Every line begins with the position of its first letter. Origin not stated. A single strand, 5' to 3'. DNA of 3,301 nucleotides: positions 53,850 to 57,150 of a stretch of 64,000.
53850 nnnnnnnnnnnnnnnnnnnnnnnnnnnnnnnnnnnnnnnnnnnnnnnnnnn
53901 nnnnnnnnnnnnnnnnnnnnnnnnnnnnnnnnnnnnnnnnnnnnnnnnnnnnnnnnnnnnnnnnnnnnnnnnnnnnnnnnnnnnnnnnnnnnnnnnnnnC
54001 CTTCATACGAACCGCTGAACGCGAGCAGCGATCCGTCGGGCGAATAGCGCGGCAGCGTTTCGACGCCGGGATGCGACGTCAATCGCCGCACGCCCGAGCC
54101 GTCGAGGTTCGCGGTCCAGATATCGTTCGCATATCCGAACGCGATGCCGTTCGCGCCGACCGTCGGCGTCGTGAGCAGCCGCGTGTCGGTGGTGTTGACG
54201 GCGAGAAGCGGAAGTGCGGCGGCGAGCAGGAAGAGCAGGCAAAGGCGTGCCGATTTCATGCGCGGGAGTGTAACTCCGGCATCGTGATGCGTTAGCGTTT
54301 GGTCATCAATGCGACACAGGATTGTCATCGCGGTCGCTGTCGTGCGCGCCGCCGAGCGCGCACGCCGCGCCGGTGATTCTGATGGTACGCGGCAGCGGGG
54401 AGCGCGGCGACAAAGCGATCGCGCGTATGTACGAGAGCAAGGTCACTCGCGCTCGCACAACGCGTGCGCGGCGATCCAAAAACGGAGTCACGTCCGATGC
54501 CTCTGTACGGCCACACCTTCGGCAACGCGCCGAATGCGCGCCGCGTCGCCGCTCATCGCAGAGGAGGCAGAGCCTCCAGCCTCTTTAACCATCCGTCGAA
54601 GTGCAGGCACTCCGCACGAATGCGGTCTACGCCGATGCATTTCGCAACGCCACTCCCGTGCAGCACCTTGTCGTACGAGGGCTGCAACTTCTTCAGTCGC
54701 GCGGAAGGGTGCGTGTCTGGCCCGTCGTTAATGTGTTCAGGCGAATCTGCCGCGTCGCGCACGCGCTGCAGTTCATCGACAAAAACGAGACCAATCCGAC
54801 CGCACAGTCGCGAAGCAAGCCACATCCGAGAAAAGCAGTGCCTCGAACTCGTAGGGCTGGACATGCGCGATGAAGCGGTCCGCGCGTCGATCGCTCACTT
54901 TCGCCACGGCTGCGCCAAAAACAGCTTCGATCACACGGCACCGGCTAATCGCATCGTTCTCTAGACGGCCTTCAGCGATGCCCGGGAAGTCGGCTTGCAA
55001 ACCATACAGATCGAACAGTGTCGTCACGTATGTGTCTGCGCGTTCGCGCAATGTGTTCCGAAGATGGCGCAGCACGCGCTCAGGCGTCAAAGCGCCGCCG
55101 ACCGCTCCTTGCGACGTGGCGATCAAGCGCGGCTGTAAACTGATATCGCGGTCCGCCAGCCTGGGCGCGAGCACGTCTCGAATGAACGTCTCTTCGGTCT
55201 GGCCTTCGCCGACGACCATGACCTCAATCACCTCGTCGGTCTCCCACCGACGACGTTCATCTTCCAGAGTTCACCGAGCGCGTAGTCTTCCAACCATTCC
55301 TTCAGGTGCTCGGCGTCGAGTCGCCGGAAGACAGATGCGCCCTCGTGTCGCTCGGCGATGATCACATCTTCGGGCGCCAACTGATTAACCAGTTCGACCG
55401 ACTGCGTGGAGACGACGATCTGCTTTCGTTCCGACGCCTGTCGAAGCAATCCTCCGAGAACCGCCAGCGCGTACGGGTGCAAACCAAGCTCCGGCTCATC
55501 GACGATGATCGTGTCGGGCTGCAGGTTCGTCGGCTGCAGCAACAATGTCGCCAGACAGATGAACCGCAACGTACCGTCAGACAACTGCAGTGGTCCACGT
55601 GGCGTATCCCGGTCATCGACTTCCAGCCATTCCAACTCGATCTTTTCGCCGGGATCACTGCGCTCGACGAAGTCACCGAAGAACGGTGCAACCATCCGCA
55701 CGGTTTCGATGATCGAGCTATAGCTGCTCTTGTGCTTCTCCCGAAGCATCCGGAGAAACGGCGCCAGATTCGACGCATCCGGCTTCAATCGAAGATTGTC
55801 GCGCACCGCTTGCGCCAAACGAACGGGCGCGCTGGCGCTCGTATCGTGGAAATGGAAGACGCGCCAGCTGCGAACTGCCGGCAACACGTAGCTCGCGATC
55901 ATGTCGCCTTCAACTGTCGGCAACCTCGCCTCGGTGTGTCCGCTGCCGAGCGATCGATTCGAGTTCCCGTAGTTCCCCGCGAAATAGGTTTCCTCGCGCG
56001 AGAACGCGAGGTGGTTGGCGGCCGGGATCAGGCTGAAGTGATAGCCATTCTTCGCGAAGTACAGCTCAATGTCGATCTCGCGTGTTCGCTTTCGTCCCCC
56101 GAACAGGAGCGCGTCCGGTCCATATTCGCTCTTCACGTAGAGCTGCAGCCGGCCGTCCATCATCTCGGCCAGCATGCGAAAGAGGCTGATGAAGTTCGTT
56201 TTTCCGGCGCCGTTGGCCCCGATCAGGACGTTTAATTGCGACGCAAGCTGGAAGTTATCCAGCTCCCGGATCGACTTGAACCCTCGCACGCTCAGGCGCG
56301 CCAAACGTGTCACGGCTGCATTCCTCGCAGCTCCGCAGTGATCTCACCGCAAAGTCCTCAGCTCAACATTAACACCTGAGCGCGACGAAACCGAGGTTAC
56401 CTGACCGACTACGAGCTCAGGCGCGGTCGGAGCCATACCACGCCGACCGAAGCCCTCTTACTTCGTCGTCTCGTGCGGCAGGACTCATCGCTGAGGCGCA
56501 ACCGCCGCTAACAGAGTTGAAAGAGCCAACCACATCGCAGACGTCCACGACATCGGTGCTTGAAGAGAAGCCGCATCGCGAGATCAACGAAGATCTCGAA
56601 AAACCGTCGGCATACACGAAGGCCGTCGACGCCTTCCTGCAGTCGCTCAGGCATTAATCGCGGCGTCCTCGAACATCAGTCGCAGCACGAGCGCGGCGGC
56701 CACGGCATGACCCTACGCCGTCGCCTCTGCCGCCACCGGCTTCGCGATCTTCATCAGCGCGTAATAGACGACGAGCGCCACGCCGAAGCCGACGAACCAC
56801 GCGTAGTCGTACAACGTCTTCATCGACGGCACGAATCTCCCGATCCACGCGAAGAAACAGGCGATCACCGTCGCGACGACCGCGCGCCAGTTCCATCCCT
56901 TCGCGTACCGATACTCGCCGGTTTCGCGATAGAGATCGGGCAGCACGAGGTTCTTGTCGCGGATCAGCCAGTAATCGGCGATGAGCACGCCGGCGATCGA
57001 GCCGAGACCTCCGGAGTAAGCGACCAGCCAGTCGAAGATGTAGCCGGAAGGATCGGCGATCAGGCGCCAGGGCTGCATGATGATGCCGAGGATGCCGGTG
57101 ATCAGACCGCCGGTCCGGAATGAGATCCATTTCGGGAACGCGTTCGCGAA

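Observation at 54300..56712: Two-gene AAA-ATPase + DUF4276 cassette (AbiL/PARIS/Septu-like architecture) with a frameshifted DUF4276 partner, bracketed by about 0.5 kb of gene-free DNA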

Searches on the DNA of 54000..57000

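Call 37: search_rna_families(source=window, start=54000, end=57000, threshold=evalue, max_evalue=1)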
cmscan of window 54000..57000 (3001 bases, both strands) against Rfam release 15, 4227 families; matches with E-value up to 1: 0.
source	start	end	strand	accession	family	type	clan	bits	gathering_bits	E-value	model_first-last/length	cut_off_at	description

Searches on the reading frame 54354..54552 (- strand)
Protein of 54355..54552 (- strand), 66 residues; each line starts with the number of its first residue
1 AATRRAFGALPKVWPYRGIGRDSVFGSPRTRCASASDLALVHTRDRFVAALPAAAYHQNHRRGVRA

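Call 39: search_protein_families(library=pfam, proteins=[window:54355-54552:-, window:54354-54551:-], max_evalue=10)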
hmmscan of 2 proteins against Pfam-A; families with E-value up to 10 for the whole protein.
seq(66 aa): 0 families

seq(66 aa): 0 families

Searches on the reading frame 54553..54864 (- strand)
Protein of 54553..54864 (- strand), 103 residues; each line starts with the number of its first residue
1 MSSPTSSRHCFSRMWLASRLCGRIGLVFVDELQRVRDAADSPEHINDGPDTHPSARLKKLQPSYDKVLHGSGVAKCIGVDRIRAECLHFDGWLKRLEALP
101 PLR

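Call 3: search_protein_families(library=pfam, proteins=[window:54553-54864:-], max_evalue=0.1)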
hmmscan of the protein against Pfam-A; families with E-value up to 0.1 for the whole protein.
window:54553-54864:- (103 aa): 1 family
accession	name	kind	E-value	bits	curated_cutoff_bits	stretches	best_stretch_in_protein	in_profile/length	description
PF14103.11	DUF4276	-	4.5e-20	73.1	30.2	1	29-97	121-192/192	Domain of unknown function (DUF4276)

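Call 4: search_protein_families(library=padloc, proteins=[window:54553-54864:-], max_evalue=0.1)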
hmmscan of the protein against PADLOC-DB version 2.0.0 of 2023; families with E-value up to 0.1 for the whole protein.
window:54553-54864:- (103 aa): 5 families
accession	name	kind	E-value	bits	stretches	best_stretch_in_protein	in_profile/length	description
PDLC04188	HEC-01B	-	1.6e-26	91.4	1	29-99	156-226/230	-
PDLC04186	HEC-01B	-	3.4e-13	47.8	1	31-99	123-192/196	-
PDLC04187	HEC-01B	-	1.9e-09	36.1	1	38-98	99-165/166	-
PDLC04189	HEC-01B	-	0.0029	15.4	1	31-96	150-221/223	-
PDLC04190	HEC-01B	-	0.057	11.7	1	29-53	144-168/168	-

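Call 5: search_protein_families(library=ncbifam, proteins=[window:54553-54864:-], max_evalue=0.1)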
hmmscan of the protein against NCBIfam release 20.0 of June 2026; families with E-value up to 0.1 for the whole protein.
window:54553-54864:- (103 aa): 1 family
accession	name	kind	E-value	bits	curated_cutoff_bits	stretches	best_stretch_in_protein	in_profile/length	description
TIGR01594.1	holin_lambda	equivalog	0.071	13.3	55.05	0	9-35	43-69/107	phage holin, lambda family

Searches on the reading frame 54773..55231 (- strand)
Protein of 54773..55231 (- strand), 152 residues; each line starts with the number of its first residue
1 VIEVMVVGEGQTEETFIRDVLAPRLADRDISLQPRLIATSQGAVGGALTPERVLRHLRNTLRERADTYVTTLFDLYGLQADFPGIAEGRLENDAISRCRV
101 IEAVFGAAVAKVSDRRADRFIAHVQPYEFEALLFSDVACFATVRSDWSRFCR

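Call 3: search_protein_families(library=pfam, proteins=[window:54773-55231:-], max_evalue=0.1)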
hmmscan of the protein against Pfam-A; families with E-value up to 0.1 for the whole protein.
window:54773-55231:- (152 aa): 1 family
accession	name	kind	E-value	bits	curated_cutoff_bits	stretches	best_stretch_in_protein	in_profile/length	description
PF14103.11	DUF4276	-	1.2e-24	88.1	30.2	1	9-145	2-119/192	Domain of unknown function (DUF4276)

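Call 4: search_protein_families(library=padloc, proteins=[window:54773-55231:-], max_evalue=0.1)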
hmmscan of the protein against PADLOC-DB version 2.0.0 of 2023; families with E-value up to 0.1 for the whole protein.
window:54773-55231:- (152 aa): 5 families
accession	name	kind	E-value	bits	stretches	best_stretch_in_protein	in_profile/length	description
PDLC04188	HEC-01B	-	9.9e-41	137.9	1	1-147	12-153/230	-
PDLC04190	HEC-01B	-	1.8e-40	137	1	1-142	1-136/168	-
PDLC04186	HEC-01B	-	1.2e-14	52.6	1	39-148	23-117/196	-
PDLC04189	HEC-01B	-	3.4e-10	38.1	1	6-139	6-138/223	-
PDLC04187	HEC-01B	-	6.4e-07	27.9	1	67-141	6-79/166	-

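Call 5: search_protein_families(library=ncbifam, proteins=[window:54773-55231:-], max_evalue=0.1)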
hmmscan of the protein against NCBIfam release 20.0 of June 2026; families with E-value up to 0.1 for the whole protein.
window:54773-55231:- (152 aa): 0 families
